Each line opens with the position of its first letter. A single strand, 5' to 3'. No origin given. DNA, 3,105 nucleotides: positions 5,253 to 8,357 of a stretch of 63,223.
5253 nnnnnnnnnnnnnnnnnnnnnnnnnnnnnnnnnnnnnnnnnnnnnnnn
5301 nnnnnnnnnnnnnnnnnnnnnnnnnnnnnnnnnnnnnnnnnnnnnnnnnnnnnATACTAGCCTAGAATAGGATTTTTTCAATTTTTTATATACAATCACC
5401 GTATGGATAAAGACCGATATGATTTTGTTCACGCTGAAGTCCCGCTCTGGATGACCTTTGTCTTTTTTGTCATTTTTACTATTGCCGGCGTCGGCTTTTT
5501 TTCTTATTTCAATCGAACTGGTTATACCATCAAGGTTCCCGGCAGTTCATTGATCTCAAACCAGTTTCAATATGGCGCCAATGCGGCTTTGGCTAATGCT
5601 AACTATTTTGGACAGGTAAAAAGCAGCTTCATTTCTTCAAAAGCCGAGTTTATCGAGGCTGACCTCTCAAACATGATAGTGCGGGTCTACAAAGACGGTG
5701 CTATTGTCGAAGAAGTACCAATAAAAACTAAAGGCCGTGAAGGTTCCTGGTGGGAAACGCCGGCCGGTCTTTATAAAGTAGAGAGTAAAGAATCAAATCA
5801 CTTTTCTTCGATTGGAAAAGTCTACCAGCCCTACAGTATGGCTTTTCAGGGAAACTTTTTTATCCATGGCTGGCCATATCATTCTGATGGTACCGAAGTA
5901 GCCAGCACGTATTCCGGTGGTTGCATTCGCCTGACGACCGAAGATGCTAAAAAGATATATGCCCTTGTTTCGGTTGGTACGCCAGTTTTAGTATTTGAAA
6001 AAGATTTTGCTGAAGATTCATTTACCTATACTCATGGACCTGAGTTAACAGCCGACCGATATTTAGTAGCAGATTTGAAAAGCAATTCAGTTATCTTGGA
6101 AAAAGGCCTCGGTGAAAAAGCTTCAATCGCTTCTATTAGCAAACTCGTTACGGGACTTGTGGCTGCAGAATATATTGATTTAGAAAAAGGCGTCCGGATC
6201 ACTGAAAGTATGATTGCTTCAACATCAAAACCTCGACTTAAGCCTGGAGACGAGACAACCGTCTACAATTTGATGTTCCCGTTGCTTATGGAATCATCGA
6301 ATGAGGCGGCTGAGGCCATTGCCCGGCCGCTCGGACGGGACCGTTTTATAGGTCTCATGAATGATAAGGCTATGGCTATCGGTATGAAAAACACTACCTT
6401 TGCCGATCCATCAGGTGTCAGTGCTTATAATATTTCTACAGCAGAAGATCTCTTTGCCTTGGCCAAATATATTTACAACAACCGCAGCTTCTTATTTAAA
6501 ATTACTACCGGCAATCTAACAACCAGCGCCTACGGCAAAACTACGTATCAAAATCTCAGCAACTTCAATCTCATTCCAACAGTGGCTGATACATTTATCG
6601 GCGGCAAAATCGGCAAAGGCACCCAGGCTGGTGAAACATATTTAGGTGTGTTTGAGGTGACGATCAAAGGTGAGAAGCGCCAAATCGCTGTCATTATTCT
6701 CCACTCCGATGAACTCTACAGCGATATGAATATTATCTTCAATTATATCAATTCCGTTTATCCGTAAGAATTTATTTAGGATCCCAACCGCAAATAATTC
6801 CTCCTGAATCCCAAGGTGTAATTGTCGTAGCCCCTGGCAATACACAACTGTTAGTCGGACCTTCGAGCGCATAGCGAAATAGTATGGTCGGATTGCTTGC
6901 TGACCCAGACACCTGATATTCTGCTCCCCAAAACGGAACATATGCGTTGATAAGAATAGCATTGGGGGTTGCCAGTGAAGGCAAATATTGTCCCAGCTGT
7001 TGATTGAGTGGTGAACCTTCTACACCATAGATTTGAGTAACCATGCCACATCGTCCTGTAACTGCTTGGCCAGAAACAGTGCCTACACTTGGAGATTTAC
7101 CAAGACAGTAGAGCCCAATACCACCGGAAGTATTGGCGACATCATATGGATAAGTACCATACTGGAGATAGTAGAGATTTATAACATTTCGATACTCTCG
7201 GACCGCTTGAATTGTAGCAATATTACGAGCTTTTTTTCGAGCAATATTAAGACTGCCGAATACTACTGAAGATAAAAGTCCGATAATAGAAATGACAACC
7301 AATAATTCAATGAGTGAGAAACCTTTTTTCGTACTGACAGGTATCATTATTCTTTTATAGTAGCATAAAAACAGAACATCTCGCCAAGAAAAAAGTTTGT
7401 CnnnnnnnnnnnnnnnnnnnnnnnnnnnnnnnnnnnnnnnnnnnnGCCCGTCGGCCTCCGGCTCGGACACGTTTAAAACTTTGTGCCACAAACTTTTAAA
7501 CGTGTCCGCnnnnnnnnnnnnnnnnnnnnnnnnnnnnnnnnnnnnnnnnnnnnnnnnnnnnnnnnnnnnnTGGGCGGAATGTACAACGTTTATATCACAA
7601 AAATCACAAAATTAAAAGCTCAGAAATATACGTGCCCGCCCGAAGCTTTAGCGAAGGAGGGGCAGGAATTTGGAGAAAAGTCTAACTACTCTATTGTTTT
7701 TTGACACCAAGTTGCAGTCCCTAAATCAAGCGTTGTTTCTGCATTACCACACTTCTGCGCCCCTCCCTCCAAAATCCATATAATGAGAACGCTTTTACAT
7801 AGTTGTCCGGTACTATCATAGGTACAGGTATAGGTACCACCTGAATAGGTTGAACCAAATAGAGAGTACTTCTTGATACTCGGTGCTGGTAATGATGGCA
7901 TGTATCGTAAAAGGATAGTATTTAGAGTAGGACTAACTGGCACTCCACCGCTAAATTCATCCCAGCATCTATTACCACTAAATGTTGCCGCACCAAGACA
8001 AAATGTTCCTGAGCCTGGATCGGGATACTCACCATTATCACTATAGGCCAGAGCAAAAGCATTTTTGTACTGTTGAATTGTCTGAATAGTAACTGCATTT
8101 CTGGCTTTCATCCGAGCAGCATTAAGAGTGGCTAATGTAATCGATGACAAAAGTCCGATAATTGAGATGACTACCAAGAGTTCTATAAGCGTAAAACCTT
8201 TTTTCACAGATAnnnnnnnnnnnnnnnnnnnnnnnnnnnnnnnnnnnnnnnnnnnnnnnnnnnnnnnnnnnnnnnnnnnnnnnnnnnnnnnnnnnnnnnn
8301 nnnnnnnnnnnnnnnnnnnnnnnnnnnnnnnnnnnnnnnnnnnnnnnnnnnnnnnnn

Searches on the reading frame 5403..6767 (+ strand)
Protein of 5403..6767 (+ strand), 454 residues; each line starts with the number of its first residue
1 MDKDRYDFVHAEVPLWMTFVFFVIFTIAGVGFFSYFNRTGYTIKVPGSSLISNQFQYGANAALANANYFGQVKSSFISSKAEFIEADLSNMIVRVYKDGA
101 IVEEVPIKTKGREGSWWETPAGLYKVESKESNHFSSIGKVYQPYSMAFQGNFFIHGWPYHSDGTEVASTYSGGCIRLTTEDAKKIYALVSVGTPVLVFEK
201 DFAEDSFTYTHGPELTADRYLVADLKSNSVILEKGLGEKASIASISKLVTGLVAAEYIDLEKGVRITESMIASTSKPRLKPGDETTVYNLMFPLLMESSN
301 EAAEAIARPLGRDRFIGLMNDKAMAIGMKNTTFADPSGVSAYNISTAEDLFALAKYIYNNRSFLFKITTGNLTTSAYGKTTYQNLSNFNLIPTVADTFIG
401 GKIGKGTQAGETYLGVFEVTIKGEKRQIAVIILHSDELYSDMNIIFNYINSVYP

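Call 44: search_protein_families(library=pfam, proteins=[window:5403-6767:+], max_evalue=0.00001)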
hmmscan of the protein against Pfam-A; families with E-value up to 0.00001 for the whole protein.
window:5403-6767:+ (454 aa): 2 families
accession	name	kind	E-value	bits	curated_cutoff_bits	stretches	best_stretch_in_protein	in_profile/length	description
PF00768.25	Peptidase_S11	-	3.4e-30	105.7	27.6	1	210-432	5-235/239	D-alanyl-D-alanine carboxypeptidase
PF03734.19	YkuD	-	2.5e-18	67.5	23.4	1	83-197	3-146/146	L,D-transpeptidase catalytic domain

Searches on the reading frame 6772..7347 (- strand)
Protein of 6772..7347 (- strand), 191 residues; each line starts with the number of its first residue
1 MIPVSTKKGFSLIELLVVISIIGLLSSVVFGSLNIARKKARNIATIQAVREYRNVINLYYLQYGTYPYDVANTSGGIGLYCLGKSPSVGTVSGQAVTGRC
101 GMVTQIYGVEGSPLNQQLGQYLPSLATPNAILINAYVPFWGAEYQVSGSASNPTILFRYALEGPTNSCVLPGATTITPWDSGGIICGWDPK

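Call 44: search_protein_families(library=pfam, proteins=[window:6772-7347:-], max_evalue=0.00001)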
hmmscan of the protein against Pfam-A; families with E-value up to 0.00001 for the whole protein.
window:6772-7347:- (191 aa): 1 family
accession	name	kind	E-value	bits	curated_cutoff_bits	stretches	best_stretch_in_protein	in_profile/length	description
PF07963.17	N_methyl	-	4e-07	29.8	21.2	1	7-30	4-27/27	Prokaryotic N-terminal methylation motif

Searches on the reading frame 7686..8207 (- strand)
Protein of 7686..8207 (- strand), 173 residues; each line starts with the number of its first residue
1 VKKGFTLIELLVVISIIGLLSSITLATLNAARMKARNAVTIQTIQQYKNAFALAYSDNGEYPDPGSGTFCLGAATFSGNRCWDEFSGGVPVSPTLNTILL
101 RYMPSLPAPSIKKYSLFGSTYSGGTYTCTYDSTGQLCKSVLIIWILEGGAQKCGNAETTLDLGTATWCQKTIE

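Call 44: search_protein_families(library=pfam, proteins=[window:7686-8207:-], max_evalue=0.00001)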
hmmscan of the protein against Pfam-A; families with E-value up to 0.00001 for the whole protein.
window:7686-8207:- (173 aa): 1 family
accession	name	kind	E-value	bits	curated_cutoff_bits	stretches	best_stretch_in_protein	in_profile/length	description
PF07963.17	N_methyl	-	2.3e-07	30.5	21.2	1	2-24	4-26/27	Prokaryotic N-terminal methylation motif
